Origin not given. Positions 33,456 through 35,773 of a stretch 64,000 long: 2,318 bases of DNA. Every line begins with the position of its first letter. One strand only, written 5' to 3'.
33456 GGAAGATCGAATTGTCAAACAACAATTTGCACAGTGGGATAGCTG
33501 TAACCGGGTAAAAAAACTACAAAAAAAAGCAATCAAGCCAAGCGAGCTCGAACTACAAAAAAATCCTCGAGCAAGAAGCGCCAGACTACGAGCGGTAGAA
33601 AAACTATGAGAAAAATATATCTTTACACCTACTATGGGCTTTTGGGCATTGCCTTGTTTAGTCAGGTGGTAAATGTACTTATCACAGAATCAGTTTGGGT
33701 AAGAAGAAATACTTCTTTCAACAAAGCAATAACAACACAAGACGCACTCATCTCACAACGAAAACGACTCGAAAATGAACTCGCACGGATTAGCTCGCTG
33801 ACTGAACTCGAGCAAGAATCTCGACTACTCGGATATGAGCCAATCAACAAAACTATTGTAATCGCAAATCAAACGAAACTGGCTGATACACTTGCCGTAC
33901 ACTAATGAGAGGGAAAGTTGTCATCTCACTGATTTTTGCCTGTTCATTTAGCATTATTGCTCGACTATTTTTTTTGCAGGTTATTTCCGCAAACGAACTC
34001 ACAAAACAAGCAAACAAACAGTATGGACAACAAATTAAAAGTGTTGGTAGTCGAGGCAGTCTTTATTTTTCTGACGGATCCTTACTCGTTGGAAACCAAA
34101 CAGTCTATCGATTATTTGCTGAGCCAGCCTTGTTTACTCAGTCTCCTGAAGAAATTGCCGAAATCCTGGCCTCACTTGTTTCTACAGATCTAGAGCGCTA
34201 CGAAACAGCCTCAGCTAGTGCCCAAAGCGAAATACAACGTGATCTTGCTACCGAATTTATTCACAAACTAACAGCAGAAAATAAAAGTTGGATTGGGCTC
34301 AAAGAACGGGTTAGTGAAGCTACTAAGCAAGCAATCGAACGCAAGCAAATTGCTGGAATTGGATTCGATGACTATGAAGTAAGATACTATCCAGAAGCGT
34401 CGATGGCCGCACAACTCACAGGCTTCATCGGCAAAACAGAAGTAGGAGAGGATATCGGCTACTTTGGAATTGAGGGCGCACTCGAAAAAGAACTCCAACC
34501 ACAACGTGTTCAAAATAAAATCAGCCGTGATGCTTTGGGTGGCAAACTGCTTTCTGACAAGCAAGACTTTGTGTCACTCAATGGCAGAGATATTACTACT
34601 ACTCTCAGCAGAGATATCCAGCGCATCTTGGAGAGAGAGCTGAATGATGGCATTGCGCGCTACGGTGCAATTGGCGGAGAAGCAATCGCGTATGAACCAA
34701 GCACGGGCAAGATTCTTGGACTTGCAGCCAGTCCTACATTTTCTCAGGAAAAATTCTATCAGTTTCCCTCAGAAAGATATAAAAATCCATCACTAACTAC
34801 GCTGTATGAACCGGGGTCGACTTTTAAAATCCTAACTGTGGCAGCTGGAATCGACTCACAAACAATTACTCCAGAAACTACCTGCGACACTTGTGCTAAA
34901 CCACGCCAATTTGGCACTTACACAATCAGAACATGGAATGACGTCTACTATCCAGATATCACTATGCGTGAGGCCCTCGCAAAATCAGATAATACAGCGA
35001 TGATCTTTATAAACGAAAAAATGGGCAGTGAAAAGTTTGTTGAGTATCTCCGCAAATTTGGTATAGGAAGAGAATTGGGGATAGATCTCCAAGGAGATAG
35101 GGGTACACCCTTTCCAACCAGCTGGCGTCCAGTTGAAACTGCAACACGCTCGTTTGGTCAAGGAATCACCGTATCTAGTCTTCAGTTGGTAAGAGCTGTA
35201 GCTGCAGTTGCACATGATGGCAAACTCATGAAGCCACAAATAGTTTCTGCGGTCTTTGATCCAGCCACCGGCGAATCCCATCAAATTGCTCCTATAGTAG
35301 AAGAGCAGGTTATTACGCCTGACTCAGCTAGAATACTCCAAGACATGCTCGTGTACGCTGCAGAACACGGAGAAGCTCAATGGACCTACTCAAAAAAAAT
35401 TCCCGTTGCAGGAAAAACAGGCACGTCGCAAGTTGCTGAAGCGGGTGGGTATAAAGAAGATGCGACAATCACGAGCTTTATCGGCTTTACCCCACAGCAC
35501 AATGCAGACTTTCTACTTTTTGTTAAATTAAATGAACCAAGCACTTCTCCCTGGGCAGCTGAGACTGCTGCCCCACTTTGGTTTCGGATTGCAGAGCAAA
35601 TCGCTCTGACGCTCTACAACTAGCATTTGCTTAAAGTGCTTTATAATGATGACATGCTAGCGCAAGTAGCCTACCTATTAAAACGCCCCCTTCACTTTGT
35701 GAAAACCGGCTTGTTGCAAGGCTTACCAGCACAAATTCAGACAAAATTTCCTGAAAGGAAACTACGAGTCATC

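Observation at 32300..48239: Remodelled dcw cluster containing yvcK/glmR and murA but lacking murD, murF and ddl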

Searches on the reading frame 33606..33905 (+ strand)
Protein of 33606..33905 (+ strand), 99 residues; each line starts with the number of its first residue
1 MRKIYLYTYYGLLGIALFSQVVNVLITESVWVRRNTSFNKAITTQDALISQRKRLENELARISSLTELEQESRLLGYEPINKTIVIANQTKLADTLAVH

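Call 3: search_protein_families(library=pfam, proteins=[window:33606-33905:+])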
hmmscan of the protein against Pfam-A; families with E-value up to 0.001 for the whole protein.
window:33606-33905:+ (99 aa): 0 families

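Call 5: search_protein_families(library=ncbifam, proteins=[window:33606-33905:+], max_evalue=0.01)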
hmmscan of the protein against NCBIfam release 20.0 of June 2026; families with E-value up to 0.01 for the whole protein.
window:33606-33905:+ (99 aa): 0 families

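Call 55: search_protein_families(library=pfam, proteins=[window:33606-33905:+], max_evalue=1)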
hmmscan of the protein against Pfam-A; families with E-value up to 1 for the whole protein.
window:33606-33905:+ (99 aa): 0 families

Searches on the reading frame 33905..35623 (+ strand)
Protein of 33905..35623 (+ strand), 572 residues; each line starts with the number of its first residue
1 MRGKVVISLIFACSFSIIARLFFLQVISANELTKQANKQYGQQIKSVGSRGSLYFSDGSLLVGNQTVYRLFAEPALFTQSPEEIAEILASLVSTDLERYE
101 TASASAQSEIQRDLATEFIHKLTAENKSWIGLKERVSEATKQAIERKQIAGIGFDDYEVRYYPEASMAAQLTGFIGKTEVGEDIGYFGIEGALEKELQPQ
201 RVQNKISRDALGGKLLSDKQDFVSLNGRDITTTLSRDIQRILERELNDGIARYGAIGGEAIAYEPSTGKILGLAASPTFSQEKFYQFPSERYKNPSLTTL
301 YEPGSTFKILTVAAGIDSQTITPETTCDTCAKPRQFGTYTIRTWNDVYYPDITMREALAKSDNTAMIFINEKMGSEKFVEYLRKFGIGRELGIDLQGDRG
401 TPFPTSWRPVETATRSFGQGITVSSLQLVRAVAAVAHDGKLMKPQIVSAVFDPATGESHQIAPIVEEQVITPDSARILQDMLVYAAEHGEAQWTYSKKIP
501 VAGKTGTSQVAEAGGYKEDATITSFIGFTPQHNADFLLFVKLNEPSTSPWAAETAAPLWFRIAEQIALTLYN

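Call 3: search_protein_families(library=pfam, proteins=[window:33905-35623:+])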
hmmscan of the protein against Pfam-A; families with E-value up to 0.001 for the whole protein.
window:33905-35623:+ (572 aa): 2 families
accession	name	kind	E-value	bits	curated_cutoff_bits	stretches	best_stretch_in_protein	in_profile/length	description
PF00905.27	Transpeptidase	-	1.3e-66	225.2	22.1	1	260-557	3-292/299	Penicillin binding protein transpeptidase domain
PF03717.20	PBP_dimer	-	7.2e-18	66.1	24.4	1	48-213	4-174/180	Penicillin-binding Protein dimerisation domain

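Call 5: search_protein_families(library=ncbifam, proteins=[window:33905-35623:+], max_evalue=0.01)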
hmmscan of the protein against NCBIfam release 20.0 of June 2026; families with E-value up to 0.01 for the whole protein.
window:33905-35623:+ (572 aa): 23 families
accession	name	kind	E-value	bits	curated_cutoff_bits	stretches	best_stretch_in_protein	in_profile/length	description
TIGR02214.1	spoVD_pbp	equivalog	4.3e-81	273.1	688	1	9-565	7-553/636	stage V sporulation protein D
TIGR03423.1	pbp2_mrdA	equivalog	1.7e-71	241.5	455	1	2-554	2-581/593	penicillin-binding protein 2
NF038271.1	strep_PBP2X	exception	1.6e-58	198.6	1050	1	7-547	33-595/750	penicillin-binding protein PBP2X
NF053573.1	PBP2_PenA_Neis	exception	8.4e-58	196.3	1105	1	8-556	32-549/572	peptidoglycan D,D-transpeptidase PBP2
NF011685.0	PRK15105.1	subfamily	3.7e-42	144.7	737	1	10-559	31-550/588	peptidoglycan glycosyltransferase FtsI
NF051842.1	PBP4_5_Efaec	equivalog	1.1e-32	113.3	700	1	126-551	221-653/668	penicillin-binding protein PBP4(5)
TIGR02074.1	PBP_1a_fam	subfamily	1.6e-32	113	508.75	1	223-534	219-500/535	PBP1A family penicillin-binding protein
NF038278.1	strep_PBP2B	exception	9.1e-29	100.4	975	2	186-538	264-648/678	penicillin-binding protein PBP2B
NF008061.0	PRK10795.1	equivalog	4.4e-22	78.4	962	1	9-511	28-552/634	peptidoglycan DD-transpeptidase MrdA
NF000406.1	MECB_PBP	exception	7e-18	64.3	1450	1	186-540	279-637/674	PBP2a family beta-lactam-resistant peptidoglycan transpeptidase MecB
NF051885.1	tranpepglycosPbpC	equivalog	9.7e-18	64.1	900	1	301-532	359-559/632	multimodular transpeptidase-transglycosylase PbpC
NF038276.1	strep_PBP2A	exception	7.4e-15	54.2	1100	1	257-531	353-599/716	penicillin-binding protein PBP2A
TIGR02073.1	PBP_1c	equivalog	2.4e-14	52.9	494.2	2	230-387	244-396/728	penicillin-binding protein 1C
NF000237.1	MECA_PBP2A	equivalog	1.7e-12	46.4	750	1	184-515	278-608/668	PBP2a family beta-lactam-resistant peptidoglycan transpeptidase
NF000410.1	MECA1_pure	exception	1.9e-11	42.8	1480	1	185-511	278-602/666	PBP2a family beta-lactam-resistant peptidoglycan transpeptidase MecA1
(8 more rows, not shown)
